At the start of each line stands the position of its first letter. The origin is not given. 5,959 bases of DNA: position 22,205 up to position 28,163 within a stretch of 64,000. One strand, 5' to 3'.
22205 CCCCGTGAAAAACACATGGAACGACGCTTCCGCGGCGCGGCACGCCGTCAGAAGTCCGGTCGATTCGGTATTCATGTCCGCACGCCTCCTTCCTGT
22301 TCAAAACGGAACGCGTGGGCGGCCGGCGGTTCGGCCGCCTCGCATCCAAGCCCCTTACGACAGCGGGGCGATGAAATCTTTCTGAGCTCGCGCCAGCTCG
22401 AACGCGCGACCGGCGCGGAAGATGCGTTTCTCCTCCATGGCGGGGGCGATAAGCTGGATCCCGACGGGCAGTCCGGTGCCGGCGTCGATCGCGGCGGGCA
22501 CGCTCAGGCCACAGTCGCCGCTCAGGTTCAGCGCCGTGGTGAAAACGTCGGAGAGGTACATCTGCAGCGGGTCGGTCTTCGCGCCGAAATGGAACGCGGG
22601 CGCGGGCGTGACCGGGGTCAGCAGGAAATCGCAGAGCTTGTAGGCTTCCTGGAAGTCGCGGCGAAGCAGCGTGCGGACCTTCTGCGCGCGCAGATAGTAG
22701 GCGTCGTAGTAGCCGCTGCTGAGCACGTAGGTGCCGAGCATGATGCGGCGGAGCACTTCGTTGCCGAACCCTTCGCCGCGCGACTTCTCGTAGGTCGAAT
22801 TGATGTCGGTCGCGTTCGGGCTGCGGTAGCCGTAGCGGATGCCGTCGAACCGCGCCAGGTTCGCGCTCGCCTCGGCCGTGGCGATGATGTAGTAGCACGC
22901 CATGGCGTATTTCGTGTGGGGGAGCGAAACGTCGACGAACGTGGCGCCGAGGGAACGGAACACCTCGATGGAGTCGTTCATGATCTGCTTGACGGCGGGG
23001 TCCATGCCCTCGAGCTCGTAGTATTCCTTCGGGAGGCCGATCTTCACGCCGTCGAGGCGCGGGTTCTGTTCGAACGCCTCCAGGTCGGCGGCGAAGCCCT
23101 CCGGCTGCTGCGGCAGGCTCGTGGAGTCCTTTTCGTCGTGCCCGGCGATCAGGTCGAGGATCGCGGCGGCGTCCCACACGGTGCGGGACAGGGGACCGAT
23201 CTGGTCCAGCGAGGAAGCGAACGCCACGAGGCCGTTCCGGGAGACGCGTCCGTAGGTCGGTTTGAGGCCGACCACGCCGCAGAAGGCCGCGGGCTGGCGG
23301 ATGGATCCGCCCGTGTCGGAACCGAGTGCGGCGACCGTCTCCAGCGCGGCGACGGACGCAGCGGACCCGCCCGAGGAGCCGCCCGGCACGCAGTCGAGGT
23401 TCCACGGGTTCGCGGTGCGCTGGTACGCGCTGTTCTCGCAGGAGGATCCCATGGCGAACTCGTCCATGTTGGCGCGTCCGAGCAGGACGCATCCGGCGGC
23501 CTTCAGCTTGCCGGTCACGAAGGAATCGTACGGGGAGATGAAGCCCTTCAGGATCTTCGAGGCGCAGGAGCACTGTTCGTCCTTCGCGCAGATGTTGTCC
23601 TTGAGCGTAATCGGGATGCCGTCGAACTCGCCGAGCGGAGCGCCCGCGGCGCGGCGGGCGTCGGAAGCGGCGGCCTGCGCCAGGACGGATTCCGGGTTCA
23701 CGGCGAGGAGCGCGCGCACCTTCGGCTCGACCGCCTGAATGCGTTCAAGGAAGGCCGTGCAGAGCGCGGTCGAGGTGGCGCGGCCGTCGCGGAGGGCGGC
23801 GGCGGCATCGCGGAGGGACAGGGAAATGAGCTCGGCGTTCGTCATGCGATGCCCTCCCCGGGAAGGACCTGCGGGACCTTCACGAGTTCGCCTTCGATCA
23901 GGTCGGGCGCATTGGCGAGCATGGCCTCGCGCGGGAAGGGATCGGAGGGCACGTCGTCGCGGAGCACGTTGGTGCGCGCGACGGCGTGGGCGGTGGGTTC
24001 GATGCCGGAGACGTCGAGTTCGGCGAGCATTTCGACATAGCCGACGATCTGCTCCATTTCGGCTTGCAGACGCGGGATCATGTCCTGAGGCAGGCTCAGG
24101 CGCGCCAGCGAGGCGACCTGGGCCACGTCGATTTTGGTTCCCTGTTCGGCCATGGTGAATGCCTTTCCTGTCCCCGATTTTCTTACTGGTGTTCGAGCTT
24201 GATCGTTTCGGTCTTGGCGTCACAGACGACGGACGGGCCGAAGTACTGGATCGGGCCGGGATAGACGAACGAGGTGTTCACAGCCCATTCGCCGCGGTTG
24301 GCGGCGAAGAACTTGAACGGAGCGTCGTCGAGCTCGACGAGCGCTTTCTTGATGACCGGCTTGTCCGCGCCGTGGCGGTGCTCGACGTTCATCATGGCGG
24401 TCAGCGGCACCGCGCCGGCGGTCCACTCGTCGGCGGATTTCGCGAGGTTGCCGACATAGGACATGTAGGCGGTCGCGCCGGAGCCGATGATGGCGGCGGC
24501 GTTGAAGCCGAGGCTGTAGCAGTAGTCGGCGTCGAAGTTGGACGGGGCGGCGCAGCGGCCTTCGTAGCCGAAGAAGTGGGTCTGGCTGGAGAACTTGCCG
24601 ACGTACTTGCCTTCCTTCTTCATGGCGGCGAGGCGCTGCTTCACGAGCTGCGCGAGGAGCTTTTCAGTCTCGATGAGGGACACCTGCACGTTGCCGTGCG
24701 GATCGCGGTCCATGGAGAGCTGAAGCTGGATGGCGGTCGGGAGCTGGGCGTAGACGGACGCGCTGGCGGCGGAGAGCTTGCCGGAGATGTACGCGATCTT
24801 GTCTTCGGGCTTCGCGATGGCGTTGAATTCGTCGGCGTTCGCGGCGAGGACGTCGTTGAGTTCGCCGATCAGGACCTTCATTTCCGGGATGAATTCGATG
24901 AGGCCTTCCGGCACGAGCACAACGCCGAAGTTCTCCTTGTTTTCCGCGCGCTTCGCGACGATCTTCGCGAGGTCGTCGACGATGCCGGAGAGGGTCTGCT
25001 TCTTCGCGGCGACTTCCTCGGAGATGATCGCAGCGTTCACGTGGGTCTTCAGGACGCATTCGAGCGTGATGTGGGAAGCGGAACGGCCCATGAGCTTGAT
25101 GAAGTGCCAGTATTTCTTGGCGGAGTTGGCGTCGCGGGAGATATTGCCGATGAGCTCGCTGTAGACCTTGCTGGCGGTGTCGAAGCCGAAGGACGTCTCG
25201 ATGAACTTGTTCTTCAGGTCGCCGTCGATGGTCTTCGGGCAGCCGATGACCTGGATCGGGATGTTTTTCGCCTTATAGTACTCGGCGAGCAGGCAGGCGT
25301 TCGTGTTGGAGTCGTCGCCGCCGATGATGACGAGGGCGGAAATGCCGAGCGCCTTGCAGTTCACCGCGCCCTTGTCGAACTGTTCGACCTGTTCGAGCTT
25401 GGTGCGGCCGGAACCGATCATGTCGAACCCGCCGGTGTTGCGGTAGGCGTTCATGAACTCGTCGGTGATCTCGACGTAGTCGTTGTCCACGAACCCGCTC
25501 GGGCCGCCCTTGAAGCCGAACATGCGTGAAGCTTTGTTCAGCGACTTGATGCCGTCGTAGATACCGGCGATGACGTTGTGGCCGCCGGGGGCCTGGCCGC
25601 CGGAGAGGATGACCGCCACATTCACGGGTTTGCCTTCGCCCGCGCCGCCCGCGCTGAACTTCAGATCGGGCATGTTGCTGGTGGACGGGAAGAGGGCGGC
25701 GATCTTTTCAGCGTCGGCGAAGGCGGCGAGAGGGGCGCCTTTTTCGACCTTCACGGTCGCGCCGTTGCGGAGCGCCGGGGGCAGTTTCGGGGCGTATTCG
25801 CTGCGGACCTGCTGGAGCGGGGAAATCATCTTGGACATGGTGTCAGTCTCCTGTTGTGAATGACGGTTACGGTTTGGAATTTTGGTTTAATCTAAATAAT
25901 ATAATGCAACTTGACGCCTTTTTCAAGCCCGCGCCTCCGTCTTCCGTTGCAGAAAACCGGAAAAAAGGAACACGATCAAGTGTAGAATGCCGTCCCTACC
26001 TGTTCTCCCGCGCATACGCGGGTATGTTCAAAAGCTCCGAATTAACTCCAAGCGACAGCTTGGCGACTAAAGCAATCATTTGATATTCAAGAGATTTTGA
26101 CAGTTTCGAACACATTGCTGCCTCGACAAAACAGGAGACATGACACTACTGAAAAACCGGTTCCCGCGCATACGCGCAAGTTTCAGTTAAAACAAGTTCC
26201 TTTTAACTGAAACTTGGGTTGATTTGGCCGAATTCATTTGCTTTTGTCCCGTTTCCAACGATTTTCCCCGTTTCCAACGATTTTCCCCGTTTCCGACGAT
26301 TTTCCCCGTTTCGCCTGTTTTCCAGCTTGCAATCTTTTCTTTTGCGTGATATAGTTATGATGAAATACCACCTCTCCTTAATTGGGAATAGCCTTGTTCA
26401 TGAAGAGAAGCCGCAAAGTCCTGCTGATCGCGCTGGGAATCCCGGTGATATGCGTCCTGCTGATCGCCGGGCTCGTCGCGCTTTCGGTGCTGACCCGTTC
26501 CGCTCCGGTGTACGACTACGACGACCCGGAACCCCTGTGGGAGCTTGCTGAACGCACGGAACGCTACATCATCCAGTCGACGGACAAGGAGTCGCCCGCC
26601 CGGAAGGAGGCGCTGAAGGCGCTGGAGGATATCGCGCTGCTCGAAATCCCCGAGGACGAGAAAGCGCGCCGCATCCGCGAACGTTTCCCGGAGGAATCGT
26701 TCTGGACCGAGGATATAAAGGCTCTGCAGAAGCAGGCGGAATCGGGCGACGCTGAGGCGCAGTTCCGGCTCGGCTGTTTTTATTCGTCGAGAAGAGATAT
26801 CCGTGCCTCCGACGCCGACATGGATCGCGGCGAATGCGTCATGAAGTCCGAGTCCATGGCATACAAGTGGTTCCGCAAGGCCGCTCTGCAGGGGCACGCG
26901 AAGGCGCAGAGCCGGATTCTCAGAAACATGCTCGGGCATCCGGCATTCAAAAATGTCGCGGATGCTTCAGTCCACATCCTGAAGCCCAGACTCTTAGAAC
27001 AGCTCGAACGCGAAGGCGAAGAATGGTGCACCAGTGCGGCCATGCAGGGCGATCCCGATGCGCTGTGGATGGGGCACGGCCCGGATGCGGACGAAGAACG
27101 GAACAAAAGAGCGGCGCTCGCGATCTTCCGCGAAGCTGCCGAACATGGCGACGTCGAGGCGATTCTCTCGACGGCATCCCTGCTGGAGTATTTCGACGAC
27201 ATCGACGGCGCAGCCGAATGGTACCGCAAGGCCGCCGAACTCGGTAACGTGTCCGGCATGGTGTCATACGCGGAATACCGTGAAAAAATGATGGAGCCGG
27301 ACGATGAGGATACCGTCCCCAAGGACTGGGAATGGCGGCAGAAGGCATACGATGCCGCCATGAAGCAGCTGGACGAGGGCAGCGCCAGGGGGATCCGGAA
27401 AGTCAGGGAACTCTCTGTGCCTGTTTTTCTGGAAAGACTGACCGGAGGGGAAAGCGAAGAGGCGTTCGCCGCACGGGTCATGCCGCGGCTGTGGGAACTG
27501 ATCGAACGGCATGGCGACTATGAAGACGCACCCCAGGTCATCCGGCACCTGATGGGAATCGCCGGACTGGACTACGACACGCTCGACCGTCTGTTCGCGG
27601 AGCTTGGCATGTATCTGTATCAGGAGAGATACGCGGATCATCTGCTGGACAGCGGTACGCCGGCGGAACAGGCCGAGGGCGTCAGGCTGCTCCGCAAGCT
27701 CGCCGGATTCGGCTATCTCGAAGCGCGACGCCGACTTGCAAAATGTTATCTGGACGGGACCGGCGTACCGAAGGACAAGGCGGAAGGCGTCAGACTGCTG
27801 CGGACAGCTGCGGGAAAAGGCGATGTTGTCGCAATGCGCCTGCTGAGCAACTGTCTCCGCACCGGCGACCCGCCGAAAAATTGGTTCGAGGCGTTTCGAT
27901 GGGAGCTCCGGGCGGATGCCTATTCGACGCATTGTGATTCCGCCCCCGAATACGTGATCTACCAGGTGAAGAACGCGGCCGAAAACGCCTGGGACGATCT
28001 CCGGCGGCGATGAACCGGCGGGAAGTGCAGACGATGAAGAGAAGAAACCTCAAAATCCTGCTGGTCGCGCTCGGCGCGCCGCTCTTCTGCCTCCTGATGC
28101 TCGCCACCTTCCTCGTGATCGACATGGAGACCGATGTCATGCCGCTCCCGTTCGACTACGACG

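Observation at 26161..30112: Sel1 gene pair bracketed by inverted 16-8-16 palindromic sites resembling recombinase targets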

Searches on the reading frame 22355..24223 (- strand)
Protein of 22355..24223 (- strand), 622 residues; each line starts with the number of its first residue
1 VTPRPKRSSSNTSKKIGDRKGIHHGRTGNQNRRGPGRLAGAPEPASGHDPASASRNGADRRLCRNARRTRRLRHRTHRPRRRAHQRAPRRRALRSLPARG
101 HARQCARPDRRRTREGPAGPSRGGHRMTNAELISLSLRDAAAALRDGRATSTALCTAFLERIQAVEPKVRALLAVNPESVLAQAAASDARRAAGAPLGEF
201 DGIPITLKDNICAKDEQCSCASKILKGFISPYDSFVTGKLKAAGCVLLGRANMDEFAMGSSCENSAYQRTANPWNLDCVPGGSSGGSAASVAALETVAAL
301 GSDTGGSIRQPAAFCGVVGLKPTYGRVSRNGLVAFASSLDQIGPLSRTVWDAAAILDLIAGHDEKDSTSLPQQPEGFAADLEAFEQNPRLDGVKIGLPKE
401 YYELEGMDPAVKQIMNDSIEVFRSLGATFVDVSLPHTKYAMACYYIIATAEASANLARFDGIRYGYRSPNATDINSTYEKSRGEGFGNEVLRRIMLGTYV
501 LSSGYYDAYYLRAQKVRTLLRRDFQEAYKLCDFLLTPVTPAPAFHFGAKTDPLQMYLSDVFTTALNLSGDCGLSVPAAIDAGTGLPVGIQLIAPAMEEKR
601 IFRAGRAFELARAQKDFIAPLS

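Call 34: search_protein_families(library=pfam, proteins=[window:22355-24223:-])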
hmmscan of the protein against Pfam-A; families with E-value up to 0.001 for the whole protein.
window:22355-24223:- (622 aa): 1 family
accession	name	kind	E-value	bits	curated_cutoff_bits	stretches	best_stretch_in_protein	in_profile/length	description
PF01425.27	Amidase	-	2.1e-147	492.2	27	1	154-601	2-444/445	Amidase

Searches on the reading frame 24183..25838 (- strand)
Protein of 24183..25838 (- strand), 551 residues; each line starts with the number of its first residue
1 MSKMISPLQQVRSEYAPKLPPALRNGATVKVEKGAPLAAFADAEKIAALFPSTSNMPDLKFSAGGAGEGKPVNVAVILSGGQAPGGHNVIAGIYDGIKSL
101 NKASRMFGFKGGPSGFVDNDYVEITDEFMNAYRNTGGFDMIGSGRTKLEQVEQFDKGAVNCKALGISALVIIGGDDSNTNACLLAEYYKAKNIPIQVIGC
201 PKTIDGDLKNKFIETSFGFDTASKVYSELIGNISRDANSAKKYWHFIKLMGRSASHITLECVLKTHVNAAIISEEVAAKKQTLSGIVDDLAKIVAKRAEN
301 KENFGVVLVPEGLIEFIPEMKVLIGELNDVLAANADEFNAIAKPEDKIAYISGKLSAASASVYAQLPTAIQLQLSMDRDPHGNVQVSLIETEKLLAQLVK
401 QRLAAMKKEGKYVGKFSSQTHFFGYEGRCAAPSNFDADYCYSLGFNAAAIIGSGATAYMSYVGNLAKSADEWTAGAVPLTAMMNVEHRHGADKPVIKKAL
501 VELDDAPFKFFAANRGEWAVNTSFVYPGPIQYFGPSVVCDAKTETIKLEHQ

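Call 9: search_protein_families(library=pfam, proteins=[window:24183-25838:-])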
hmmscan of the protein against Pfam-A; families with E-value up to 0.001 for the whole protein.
window:24183-25838:- (551 aa): 1 family
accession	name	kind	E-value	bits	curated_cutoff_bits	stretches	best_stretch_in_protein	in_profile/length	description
PF00365.25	PFK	-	6.2e-38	131.2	30.9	1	73-449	1-275/277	Phosphofructokinase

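Call 18: find_related_loci(query=window:24183-25838:-, collection=genome_contigs, flank=9000)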
Query window:24183-25838:- (551 aa) in genome_contigs; peptide patterns used: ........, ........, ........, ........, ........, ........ (x = any residue, [..] = any of these).
599 stretches matched a pattern (row limit reached: there are more); 591 encode a relative of the query (tblastn E <= 1e-3); the best 80 are kept; 80 distinct loci.
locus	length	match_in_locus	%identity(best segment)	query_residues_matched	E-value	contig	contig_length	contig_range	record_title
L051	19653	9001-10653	99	1-551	0e+0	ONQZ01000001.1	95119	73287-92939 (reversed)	uncultured Lentisphaerae bacterium isolate RUG555 genome assembly, contig: scaffold_64, whole genome shotgun sequence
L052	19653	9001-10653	88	1-551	0e+0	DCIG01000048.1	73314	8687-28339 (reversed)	MAG TPA_asm: Lentisphaeria bacterium UBA1732 UBA1732_contig_10574, whole genome shotgun sequence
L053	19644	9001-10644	80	5-551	0e+0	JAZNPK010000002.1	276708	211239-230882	MAG: Victivallales bacterium isolate T1900044834_TS20190300.MAGScoT_cleanbin_000020 SGB_2913_k141_730150, whole genome s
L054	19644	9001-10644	79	5-551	0e+0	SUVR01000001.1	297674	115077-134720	MAG: Lentisphaerae bacterium isolate SIG77 NODE_71_length_297674_cov_4.460653, whole genome shotgun sequence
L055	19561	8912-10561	77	2-550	0e+0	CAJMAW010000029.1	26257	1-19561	MAG TPA_asm: uncultured Lentisphaeria bacterium isolate ERR321547-bin.2 genome assembly, contig: NODE_941_length_26257_c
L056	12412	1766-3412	74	1-549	0e+0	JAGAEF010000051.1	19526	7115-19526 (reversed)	MAG: Lentisphaeria bacterium isolate RGIG8362 Water_buffalos_Rumen.Co__c1170019, whole genome shotgun sequence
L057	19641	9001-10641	74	1-550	0e+0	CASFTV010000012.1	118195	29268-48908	uncultured bacterium isolate B40_L1_302302_idba_bin.124 genome assembly, contig: B40_L1_302302_idba_bin.124.fa_scaffold_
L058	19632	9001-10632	70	5-549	0e+0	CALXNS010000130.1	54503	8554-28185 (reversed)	MAG: uncultured Victivallis sp. isolate E24__bin120 genome assembly, contig: E24__k127_4393574, whole genome shotgun seq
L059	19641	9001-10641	71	1-549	0e+0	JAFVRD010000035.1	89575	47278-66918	MAG: Lentisphaeria bacterium isolate RGIG5319 Sheep_Colon-2__c559880, whole genome shotgun sequence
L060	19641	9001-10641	70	1-549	0e+0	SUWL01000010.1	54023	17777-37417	MAG: Lentisphaerae bacterium isolate SIG97 NODE_14146_length_54023_cov_2.130307, whole genome shotgun sequence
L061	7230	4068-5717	70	1-550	0e+0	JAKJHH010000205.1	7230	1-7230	MAG: Verrucomicrobia bacterium isolate UR.bin179 NODE_205_length_7230_cov_2.439676, whole genome shotgun sequence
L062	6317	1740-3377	70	4-549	0e+0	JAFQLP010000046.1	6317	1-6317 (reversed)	MAG: Lentisphaeria bacterium isolate RGIG1931 Goat_Cecum.Co__c883908, whole genome shotgun sequence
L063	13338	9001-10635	69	5-550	0e+0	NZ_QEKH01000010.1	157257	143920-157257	Victivallis vadensis strain DSM 14823 Ga0215691_110, whole genome shotgun sequence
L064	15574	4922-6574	66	1-550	0e+0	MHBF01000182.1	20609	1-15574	MAG: Lentisphaerae bacterium GWF2_44_16 gwf2_scaffold_6674, whole genome shotgun sequence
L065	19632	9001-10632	69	5-549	0e+0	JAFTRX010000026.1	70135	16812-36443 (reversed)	MAG: Lentisphaeria bacterium isolate RGIG4094 Roe_deer_Cecum.Co__c338386, whole genome shotgun sequence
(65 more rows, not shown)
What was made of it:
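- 24183..25838 (-): PPi-dependent phosphofructokinase (pfp), left neighbour. calls 9, 18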

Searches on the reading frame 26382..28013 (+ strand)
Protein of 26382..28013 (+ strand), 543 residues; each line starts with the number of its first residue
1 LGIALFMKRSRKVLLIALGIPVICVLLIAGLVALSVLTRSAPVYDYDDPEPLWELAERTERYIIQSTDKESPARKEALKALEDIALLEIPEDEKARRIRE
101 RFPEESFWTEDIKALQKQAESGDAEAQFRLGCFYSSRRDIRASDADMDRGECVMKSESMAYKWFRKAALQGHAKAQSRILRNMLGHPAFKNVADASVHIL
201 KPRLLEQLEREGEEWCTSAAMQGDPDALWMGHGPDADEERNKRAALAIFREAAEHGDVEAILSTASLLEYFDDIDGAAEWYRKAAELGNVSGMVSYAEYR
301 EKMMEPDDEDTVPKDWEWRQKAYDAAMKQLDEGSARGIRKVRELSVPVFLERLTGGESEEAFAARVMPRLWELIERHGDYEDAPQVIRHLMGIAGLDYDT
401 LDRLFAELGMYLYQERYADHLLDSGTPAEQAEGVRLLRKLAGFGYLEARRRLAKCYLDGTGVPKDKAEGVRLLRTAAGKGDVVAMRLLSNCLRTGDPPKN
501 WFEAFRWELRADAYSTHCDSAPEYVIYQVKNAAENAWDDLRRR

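Call 9: search_protein_families(library=pfam, proteins=[window:26382-28013:+])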
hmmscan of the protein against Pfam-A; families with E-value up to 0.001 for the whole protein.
window:26382-28013:+ (543 aa): 1 family
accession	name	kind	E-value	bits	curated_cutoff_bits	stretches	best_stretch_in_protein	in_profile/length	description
PF08238.18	Sel1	-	2.6e-19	69.4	30.7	1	447-481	2-36/36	Sel1 repeat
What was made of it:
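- Checked: Genes (call 9). pfp (-) 24183-25838, two Sel1-repeat genes (+) 26382-28013 and 28010-29833, and a NhaC-type antiporter (+) 30224-31558.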
